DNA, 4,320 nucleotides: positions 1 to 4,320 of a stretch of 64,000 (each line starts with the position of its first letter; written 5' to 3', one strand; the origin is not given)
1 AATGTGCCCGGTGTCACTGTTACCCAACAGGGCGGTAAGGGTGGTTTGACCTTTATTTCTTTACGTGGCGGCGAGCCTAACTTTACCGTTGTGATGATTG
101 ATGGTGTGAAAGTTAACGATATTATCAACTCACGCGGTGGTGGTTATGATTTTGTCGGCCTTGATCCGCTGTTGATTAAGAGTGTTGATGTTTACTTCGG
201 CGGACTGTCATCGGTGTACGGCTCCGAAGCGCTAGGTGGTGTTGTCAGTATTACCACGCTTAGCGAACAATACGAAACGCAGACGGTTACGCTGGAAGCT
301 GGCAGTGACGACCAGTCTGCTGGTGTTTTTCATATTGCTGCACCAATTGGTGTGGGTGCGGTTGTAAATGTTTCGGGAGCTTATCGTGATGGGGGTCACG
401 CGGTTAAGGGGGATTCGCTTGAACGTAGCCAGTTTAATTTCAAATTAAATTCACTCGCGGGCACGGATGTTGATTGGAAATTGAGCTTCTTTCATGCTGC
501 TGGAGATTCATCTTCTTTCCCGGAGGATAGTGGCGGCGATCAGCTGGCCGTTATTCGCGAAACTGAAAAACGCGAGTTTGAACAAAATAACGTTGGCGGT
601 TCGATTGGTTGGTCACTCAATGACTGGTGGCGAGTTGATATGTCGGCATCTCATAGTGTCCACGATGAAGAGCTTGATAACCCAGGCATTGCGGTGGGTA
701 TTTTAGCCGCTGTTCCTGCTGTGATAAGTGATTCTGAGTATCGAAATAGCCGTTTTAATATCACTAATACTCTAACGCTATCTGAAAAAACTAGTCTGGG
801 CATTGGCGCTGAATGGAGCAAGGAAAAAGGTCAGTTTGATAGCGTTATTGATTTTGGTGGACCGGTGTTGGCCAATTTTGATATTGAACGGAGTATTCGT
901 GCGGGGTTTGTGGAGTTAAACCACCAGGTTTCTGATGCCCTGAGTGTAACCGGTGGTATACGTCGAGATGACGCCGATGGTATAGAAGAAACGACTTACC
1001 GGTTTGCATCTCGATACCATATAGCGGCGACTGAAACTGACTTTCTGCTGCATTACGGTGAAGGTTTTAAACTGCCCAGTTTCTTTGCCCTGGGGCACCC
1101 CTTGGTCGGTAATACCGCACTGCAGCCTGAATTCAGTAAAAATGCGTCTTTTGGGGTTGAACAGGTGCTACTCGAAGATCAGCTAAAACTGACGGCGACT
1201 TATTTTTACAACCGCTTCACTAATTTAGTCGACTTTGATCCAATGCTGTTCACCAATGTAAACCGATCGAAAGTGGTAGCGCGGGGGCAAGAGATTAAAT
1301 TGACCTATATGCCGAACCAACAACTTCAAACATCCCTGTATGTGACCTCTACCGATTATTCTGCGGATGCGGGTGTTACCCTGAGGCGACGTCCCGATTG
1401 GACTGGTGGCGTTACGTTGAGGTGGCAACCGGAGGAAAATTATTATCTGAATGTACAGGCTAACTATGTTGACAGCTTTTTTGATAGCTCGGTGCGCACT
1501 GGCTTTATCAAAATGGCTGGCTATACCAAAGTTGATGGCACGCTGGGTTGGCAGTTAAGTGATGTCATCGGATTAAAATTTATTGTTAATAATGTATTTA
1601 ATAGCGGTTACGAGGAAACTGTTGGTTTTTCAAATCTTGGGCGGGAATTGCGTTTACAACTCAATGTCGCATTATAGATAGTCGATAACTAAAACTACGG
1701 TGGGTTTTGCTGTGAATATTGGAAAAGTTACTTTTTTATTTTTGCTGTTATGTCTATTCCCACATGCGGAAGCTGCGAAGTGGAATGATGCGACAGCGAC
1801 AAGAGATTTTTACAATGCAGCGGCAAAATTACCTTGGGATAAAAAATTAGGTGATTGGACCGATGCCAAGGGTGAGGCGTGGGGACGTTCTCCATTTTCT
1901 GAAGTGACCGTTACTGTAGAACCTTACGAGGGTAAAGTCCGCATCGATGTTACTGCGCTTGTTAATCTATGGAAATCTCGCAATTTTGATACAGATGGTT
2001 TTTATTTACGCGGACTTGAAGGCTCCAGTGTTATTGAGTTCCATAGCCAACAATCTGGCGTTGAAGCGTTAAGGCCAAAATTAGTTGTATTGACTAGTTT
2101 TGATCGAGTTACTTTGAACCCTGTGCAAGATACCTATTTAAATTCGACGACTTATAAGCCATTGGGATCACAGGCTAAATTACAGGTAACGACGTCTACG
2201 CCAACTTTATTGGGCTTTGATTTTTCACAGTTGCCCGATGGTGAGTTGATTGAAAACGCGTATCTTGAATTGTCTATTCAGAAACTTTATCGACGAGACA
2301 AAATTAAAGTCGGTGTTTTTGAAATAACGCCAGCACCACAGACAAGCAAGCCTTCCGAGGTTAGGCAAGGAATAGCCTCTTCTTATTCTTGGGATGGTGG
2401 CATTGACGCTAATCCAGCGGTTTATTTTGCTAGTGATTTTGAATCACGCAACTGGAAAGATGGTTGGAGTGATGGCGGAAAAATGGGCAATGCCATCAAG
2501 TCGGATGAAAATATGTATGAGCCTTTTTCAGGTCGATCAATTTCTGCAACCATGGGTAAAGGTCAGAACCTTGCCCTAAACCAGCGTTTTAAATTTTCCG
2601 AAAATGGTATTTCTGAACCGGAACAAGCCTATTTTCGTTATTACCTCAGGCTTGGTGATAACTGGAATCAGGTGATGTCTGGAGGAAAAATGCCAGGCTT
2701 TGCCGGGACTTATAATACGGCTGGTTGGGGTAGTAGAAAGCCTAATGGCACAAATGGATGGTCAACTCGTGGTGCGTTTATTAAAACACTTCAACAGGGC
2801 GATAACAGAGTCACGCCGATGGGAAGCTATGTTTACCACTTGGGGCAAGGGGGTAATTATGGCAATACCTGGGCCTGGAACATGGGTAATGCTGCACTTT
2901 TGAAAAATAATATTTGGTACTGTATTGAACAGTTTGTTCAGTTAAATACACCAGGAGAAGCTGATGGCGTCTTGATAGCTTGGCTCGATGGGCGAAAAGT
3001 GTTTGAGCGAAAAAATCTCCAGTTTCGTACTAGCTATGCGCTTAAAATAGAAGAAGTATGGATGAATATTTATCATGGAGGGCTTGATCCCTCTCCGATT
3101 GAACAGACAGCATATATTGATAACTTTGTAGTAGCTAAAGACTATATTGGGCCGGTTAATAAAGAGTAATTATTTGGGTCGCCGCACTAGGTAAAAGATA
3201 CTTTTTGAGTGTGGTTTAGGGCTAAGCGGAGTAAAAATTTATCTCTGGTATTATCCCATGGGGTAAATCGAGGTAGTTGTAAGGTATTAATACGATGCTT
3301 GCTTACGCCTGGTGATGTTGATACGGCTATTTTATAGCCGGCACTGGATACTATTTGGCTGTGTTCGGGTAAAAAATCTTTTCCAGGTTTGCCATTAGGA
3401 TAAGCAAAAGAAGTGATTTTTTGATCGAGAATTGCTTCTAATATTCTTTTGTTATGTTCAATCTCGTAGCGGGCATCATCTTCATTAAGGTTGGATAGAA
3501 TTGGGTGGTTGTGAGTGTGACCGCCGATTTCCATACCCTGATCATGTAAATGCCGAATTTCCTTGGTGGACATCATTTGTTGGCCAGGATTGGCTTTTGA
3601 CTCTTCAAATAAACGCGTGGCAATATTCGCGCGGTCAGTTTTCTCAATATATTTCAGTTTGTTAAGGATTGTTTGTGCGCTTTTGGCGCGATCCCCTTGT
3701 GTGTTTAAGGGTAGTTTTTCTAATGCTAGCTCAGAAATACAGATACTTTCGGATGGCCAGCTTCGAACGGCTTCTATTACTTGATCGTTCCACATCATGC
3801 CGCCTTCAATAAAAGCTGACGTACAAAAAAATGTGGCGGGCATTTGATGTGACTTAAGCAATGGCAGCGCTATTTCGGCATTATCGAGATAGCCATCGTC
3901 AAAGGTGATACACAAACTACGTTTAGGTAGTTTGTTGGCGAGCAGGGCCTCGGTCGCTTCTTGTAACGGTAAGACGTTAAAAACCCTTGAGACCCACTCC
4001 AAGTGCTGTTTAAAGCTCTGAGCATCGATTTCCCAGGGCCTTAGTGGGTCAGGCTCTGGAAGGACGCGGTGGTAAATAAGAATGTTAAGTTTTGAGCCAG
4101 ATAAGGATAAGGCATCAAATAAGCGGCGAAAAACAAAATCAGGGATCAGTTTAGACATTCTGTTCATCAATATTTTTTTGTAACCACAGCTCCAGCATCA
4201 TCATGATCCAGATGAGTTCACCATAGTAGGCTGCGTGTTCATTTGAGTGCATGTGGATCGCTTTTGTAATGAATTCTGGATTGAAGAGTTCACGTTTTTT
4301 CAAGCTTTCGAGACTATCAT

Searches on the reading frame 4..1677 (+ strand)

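Call 5: search_protein_families(library=ncbifam, proteins=[window:4-1677:+], max_evalue=0.00001)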
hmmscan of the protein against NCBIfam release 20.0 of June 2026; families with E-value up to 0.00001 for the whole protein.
window:4-1677:+ (557 aa): 19 families
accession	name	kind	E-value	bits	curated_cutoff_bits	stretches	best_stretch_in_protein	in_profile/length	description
TIGR01779.1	TonB-B12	equivalog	4e-42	144.6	599.7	1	2-553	73-610/614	TonB-dependent vitamin B12 receptor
NF007926.1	PRK10641.1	equivalog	5.4e-31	107.8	836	2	251-551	320-611/617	TonB-dependent vitamin B12 receptor BtuB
TIGR01785.1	TonB-hemin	subfamily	8.1e-30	103.9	316.85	1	2-555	46-675/677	TonB-dependent heme/hemoglobin receptor family protein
TIGR01783.1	TonB-siderophor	subfamily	3.9e-27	95.2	223.5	2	1-216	29-253/649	TonB-dependent siderophore receptor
TIGR01786.1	TonB-hemlactrns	subfamily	7.9e-23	80.7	323.75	2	275-539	383-689/719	TonB-dependent hemoglobin/transferrin/lactoferrin family receptor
NF010010.0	PRK13483.1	equivalog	7.9e-18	63.8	927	2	2-93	78-170/660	ligand-gated channel protein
NF010038.0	PRK13513.1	equivalog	2.4e-15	56.1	942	1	2-95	80-175/659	ligand-gated channel protein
NF007478.2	PRK10064.1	equivalog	3.2e-15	55.4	745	1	2-86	75-158/663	catecholate siderophore receptor CirA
TIGR01782.1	TonB-Xanth-Caul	subfamily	1.2e-10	40.4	310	0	1-87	50-135/868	TonB-dependent receptor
NF010012.0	PRK13486.1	equivalog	7.4e-10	37.8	924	1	3-100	71-171/696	TonB-dependent receptor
NF010011.0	PRK13484.1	equivalog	9.8e-09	34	1197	1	16-98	86-171/682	IreA family TonB-dependent siderophore receptor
NF010048.1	PRK13524.1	subfamily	1.6e-08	33.5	493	0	1-93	81-183/744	FepA family TonB-dependent siderophore receptor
NF049945.1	TonB_dep_FCYXU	equivalog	2.4e-08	33.1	825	0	18-97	98-179/697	TonB-dependent receptor, FCYXU motif-type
TIGR04056.1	OMP_RagA_SusC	subfamily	3.8e-08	32.1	368.25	0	1-97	122-215/981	SusC/RagA family TonB-linked outer membrane protein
NF047944.1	FoxamRcptFoxA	equivalog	5.2e-08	31.6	1300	1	2-118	82-196/697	ferrioxamine B receptor FoxA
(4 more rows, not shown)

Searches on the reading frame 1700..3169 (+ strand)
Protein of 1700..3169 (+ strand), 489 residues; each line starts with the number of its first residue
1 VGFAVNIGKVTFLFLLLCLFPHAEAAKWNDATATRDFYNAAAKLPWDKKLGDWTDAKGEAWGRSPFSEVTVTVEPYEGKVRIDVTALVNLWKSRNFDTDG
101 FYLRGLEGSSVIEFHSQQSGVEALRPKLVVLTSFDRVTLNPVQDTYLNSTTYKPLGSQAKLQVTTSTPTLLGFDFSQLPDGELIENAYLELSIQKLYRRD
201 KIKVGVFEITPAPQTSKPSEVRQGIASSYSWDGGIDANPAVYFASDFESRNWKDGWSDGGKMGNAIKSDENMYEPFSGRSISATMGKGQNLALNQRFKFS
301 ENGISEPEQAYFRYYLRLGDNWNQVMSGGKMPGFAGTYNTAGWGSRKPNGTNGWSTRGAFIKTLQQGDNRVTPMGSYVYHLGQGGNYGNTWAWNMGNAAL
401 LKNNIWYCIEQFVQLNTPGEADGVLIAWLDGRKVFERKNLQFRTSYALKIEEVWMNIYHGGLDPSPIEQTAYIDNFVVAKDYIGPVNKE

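Call 5: search_protein_families(library=ncbifam, proteins=[window:1700-3169:+], max_evalue=0.00001)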
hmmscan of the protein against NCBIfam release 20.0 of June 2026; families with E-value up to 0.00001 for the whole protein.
window:1700-3169:+ (489 aa): 1 family
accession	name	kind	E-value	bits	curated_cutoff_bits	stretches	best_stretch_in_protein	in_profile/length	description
NF033679.1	DNRLRE_dom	domain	4.5e-12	46.3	34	1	44-130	79-163/164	DNRLRE domain-containing protein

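Call 10: search_protein_families(library=pfam, proteins=[window:1700-3169:+], max_evalue=0.01)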
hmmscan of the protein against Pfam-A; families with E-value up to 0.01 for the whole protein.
window:1700-3169:+ (489 aa): 4 families
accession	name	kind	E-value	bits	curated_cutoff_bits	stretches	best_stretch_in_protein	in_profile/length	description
PF21294.4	Polysacc_lyase_14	-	4.1e-15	56.5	27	1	302-465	35-201/215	Polysaccharide lyase 14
PF06848.17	Disaggr_repeat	-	3.8e-09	36.9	33.9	1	27-130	75-179/179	Disaggregatase related repeat domain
PF24517.2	CBM96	-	1.7e-06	28.4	26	0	137-197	3-68/164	Carbohydrate-binding module family 96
PF00688.24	TGFb_propeptide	-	0.0078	16.3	25.8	0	171-210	112-156/242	TGF-beta propeptide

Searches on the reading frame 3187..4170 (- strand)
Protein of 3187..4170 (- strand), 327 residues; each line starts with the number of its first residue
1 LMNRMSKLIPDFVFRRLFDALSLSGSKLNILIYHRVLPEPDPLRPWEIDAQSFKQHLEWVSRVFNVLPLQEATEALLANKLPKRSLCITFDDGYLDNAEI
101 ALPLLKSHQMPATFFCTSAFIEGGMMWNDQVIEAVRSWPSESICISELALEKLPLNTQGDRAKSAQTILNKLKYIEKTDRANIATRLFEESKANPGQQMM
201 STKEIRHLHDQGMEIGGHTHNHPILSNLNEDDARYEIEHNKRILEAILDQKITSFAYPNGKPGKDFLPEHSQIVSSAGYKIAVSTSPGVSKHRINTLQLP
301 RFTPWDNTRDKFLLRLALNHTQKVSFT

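Call 5: search_protein_families(library=ncbifam, proteins=[window:3187-4170:-], max_evalue=0.00001)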
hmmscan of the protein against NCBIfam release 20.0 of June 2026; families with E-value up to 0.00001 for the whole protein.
window:3187-4170:- (327 aa): 9 families
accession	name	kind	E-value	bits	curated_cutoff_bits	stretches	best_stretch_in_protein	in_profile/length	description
TIGR03938.2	deacetyl_PgaB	equivalog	2.1e-12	46.1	321.9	1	27-122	2-102/621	poly-beta-1,6-N-acetyl-D-glucosamine N-deacetylase PgaB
TIGR02764.1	spore_ybaN_pdaB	equivalog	1.4e-10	41.3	237.4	1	203-280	49-122/191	polysaccharide deacetylase family sporulation protein PdaB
TIGR02884.1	spore_pdaA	equivalog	9.1e-10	38.6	298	0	73-122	26-76/224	delta-lactam-biosynthetic de-N-acetylase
TIGR02873.1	spore_ylxY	hypoth_equivalog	3.6e-08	33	391.5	1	205-261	130-186/268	probable sporulation protein, polysaccharide deacetylase family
TIGR03933.1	PIA_icaB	equivalog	1.4e-07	31.3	248.35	0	43-124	30-112/245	intercellular adhesin biosynthesis polysaccharide N-deacetylase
TIGR04243.1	nodulat_NodB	equivalog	2e-07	30.7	240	0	205-254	47-96/197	chitooligosaccharide deacetylase NodB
NF050820.1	PolSacchBiosHfsH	equivalog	3e-07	30.4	400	1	193-261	74-142/249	oligosaccharide deacetylase HfsH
TIGR03006.1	pepcterm_polyde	equivalog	2.2e-06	27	276.2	0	205-289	66-148/272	XrtA system polysaccharide deacetylase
NF045820.1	PgAcgDacpgdA_Strep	equivalog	3.1e-06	26.3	800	0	205-250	313-358/463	peptidoglycan-N-acetylglucosamine deacetylase PgdA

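Call 71: search_protein_families(library=pfam, proteins=[window:3187-4170:-], max_evalue=0.001)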
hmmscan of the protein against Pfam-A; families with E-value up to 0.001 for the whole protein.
window:3187-4170:- (327 aa): 1 family
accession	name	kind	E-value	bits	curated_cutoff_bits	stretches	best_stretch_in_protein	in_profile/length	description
PF01522.26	Polysacc_deac_1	-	7.3e-26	91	23.1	1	79-280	2-122/124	Polysaccharide deacetylase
